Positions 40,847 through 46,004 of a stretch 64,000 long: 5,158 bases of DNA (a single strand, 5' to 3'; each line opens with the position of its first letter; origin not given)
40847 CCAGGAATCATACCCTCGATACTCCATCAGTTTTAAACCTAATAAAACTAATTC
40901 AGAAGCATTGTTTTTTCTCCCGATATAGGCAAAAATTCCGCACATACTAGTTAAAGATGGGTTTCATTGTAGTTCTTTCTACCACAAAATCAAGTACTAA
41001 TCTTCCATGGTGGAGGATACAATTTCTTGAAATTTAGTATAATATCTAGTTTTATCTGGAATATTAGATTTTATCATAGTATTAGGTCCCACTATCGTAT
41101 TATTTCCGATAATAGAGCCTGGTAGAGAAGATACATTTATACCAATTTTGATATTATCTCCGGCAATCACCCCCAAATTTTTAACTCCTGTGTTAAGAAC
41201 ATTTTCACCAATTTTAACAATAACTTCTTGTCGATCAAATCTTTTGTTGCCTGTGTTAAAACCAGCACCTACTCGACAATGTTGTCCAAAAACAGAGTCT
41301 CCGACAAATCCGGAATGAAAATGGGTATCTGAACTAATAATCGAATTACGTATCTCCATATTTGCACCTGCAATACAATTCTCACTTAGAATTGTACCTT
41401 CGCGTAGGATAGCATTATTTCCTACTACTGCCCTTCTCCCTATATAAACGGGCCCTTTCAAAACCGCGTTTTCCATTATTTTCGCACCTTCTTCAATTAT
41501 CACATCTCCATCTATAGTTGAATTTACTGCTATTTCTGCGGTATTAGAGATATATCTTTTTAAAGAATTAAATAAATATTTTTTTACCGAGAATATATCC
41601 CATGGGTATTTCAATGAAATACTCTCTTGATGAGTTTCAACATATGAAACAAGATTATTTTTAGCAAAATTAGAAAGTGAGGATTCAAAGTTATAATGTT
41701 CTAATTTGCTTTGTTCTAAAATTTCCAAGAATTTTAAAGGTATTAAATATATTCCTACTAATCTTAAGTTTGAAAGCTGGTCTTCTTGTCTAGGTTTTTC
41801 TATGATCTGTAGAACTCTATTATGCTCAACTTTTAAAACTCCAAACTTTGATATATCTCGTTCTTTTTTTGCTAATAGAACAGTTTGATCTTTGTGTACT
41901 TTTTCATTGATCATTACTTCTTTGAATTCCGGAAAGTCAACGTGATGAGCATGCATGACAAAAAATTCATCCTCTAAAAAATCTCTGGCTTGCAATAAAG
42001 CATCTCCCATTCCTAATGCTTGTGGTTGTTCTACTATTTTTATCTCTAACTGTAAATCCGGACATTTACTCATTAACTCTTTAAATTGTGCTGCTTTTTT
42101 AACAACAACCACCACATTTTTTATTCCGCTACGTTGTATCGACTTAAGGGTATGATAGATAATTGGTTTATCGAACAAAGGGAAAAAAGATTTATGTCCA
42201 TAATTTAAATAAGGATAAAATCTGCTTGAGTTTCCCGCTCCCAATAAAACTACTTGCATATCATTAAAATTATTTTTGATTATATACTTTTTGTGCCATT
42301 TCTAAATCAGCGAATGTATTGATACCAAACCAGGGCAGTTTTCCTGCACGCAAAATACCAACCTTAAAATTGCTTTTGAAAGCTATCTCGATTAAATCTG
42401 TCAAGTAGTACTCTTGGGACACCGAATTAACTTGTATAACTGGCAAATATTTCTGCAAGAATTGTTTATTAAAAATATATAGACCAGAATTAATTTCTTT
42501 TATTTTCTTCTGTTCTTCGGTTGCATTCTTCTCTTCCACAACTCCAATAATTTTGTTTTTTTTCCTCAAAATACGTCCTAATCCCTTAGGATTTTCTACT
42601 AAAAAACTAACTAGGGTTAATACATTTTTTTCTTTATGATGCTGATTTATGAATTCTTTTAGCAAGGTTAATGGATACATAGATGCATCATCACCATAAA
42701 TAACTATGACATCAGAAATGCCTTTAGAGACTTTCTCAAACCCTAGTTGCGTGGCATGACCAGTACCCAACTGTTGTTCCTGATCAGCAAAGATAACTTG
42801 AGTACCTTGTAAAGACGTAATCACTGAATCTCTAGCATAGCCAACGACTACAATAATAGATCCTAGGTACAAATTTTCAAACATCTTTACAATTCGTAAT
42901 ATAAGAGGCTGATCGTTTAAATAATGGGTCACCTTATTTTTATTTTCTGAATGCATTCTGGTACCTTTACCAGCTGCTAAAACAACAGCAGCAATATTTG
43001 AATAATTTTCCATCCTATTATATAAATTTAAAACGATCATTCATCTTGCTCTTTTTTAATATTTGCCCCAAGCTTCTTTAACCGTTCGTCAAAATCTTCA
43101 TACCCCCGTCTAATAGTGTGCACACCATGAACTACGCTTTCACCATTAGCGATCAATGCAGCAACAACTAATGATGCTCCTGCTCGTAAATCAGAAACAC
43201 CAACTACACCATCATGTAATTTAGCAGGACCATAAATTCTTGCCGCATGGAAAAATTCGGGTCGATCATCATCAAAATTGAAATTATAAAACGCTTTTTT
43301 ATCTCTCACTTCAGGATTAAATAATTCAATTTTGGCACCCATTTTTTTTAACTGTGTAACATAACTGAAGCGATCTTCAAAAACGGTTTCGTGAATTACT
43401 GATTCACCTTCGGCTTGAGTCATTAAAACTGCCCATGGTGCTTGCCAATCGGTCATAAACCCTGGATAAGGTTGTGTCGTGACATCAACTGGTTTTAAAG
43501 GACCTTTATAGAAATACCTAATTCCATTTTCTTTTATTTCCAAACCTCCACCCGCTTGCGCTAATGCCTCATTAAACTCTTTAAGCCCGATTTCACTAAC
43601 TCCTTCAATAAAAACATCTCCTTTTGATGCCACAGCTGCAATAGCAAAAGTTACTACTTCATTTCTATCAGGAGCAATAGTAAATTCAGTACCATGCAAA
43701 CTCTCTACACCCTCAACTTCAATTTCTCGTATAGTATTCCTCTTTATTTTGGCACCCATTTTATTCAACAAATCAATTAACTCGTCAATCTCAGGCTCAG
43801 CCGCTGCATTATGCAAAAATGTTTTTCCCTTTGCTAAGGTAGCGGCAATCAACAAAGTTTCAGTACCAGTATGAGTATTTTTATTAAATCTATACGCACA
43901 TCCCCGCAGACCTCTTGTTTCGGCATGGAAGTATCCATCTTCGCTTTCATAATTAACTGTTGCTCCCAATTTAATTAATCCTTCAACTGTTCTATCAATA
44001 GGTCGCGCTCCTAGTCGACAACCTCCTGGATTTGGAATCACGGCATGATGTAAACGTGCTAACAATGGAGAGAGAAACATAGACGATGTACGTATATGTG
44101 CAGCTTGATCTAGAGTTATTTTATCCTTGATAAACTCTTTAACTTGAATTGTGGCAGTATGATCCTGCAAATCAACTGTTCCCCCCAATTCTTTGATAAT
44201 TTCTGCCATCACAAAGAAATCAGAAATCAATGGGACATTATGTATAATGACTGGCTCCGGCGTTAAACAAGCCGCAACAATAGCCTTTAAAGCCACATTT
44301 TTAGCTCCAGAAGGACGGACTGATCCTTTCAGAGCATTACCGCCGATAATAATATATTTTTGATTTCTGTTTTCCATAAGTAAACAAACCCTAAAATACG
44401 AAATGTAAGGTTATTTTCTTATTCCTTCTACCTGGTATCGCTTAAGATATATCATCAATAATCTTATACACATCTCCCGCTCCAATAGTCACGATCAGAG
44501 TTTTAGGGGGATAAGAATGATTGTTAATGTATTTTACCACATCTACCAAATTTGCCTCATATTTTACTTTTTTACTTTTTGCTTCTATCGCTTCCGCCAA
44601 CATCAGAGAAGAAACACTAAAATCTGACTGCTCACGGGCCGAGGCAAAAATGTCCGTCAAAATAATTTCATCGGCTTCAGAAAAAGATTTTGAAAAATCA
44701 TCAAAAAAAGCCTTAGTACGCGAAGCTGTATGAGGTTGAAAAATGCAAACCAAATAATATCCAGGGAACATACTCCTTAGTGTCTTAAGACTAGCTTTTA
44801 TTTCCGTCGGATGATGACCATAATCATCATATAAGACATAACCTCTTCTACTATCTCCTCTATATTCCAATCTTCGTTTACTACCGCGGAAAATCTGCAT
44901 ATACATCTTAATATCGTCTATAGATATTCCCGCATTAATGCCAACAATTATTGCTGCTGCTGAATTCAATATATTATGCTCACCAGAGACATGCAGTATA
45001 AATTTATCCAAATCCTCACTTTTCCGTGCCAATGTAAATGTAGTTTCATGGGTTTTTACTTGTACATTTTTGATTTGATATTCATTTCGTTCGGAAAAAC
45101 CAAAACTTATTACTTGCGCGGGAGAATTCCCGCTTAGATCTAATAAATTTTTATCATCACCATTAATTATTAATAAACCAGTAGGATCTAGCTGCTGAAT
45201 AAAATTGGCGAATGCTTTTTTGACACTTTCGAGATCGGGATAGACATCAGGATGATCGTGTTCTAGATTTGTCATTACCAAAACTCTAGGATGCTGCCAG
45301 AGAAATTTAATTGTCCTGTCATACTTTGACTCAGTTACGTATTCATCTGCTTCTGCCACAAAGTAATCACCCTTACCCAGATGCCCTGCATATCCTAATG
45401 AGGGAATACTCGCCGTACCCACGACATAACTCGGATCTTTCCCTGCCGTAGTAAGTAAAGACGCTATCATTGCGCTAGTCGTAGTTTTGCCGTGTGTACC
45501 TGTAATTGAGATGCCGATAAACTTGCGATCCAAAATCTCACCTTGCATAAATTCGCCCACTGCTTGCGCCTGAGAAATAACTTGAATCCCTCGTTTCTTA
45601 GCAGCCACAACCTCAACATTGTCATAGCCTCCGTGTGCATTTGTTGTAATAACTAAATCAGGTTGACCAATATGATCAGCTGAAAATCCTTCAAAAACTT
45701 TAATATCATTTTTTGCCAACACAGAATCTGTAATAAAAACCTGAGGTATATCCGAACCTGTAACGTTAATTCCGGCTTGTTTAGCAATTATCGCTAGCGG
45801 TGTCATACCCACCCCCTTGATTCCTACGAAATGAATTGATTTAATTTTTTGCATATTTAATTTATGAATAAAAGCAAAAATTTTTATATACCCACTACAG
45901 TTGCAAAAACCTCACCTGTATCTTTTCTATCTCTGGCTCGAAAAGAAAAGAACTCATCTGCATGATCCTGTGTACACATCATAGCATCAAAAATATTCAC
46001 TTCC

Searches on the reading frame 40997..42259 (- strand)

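Call 57: search_protein_families(library=ncbifam, proteins=[window:40997-42259:-], max_evalue=1e-10)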
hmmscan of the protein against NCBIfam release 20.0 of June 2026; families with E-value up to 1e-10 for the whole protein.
window:40997-42259:- (420 aa): 22 families
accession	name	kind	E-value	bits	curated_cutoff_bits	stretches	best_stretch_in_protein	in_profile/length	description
TIGR03992.1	Arch_glmU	subfamily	5.5e-88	295.5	292.1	1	1-396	1-393/393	bifunctional sugar-1-phosphate nucleotidylyltransferase/acetyltransferase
NF041173.1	Sug_nt_acttase_Thmprot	equivalog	1.5e-71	241.4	600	1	1-400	1-397/405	bifunctional sugar-1-phosphate nucleotidylyltransferase/acetyltransferase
TIGR01208.1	rmlA_long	equivalog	6.1e-37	127.3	320.25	1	4-333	3-334/353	glucose-1-phosphate thymidylyltransferase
TIGR03991.1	alt_bact_glmU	hypoth_equivalog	1.6e-29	103.4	225.3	1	226-407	172-355/394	UDP-N-acetylglucosamine diphosphorylase/glucosamine-1-phosphate N-acetyltransferase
NF052502.1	man1P_GTase_Rv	exception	7.9e-23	80.9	440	1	3-333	3-327/352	mannose-1-phosphate guanylyltransferase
TIGR01173.1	glmU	equivalog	1.8e-21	76.5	366.85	0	1-179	1-178/452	bifunctional UDP-N-acetylglucosamine diphosphorylase/glucosamine-1-phosphate N-acetyltransferase GlmU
NF010933.0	PRK14353.1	equivalog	1.7e-20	73.1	505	1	3-164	8-168/453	bifunctional UDP-N-acetylglucosamine diphosphorylase/glucosamine-1-phosphate N-acetyltransferase GlmU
NF010932.0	PRK14352.1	equivalog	1.3e-18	67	611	1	237-394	294-442/488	bifunctional UDP-N-acetylglucosamine diphosphorylase/glucosamine-1-phosphate N-acetyltransferase GlmU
TIGR01099.1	galU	equivalog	2.5e-18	66.6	326.8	1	60-185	85-218/261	UTP--glucose-1-phosphate uridylyltransferase GalU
TIGR01207.1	rmlA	equivalog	6.4e-18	64.9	360.65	1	4-180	3-182/286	glucose-1-phosphate thymidylyltransferase RfbA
NF010937.0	PRK14357.1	equivalog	4.5e-17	62.1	658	0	246-408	285-428/448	bifunctional UDP-N-acetylglucosamine diphosphorylase/glucosamine-1-phosphate N-acetyltransferase GlmU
NF010934.1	PRK14354.1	equivalog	5.5e-17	61.4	450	0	4-163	3-160/447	bifunctional UDP-N-acetylglucosamine diphosphorylase/glucosamine-1-phosphate N-acetyltransferase GlmU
NF041313.1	UDPGP_AglF_Halo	equivalog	7.1e-17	61.6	400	1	1-221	1-226/234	UTP--glucose-1-phosphate uridylyltransferase AglF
NF007240.0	PRK09677.1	equivalog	1.6e-12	47.3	243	0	359-404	126-171/192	putative lipopolysaccharide biosynthesis O-acetyl transferase WbbJ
NF010940.0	PRK14360.1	equivalog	2.5e-12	46.1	602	0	236-387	282-426/452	bifunctional UDP-N-acetylglucosamine diphosphorylase/glucosamine-1-phosphate N-acetyltransferase GlmU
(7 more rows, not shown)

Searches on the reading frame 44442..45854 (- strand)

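Call 57: search_protein_families(library=ncbifam, proteins=[window:44442-45854:-], max_evalue=1e-10)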
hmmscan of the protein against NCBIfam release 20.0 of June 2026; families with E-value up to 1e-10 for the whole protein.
window:44442-45854:- (470 aa): 17 families
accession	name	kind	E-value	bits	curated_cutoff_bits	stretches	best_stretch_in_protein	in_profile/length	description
TIGR01082.1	murC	equivalog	2.1e-119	399.5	335.1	1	7-468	2-447/449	UDP-N-acetylmuramate--L-alanine ligase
NF011171.0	PRK14573.1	equivalog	2e-76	257.5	1015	1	1-467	1-442/809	bifunctional UDP-N-acetylmuramate--L-alanine ligase/D-alanine--D-alanine ligase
TIGR01081.1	mpl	equivalog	2.9e-66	224.3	388.7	1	7-455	2-430/448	UDP-N-acetylmuramate:L-alanyl-gamma-D-glutamyl-meso-diaminopimelate ligase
NF053645.1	pMurC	equivalog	9.1e-29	100.5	560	2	257-460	284-484/492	pseudomurein biosynthesis peptide ligase pMurC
NF001126.0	PRK00139.1-4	equivalog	1.5e-28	99.6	373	1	192-371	197-373/486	UDP-N-acetylmuramoyl-L-alanyl-D-glutamate--2,6-diaminopimelate ligase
TIGR01143.1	murF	subfamily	6.9e-25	87.8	288.6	1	188-362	149-321/418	UDP-N-acetylmuramoyl-tripeptide--D-alanyl-D-alanine ligase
NF008896.0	PRK11929.1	equivalog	8.9e-25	86.7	1023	1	188-361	679-857/965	bifunctional UDP-N-acetylmuramoyl-L-alanyl-D-glutamate--2,6-diaminopimelate ligase MurE/UDP-N-acetylmuramoyl-tripeptide--D-alanyl-D-alanine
TIGR01087.1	murD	equivalog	6.8e-22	78.1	211.95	1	60-360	59-336/441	UDP-N-acetylmuramoyl-L-alanine--D-glutamate ligase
NF001124.0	PRK00139.1-2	equivalog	1e-19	70.7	476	1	193-365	203-377/500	UDP-N-acetylmuramoyl-L-alanyl-D-glutamate--2,6-diaminopimelate ligase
TIGR01085.1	murE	subfamily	5.5e-19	68.4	257.3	1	191-372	180-364/472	UDP-N-acetylmuramyl-tripeptide synthetase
NF053648.1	pMurE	equivalog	1e-18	67.3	600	1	188-365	189-354/464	pseudomurein biosynthesis peptide ligase pMurE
TIGR02068.2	cya_phycin_syn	equivalog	2.1e-15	55.8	850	0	191-455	567-846/862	cyanophycin synthetase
NF010623.0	PRK14016.1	subfamily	4.4e-14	51.6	877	0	190-433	567-824/871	cyanophycin synthetase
NF008041.0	PRK10773.1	equivalog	1.2e-13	50.6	551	1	115-369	103-357/453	UDP-N-acetylmuramoyl-tripeptide--D-alanyl-D-alanine ligase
NF001123.0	PRK00139.1-1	equivalog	3.1e-12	45.9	586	0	191-373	199-383/493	UDP-N-acetylmuramoyl-L-alanyl-D-glutamate--2,6-diaminopimelate ligase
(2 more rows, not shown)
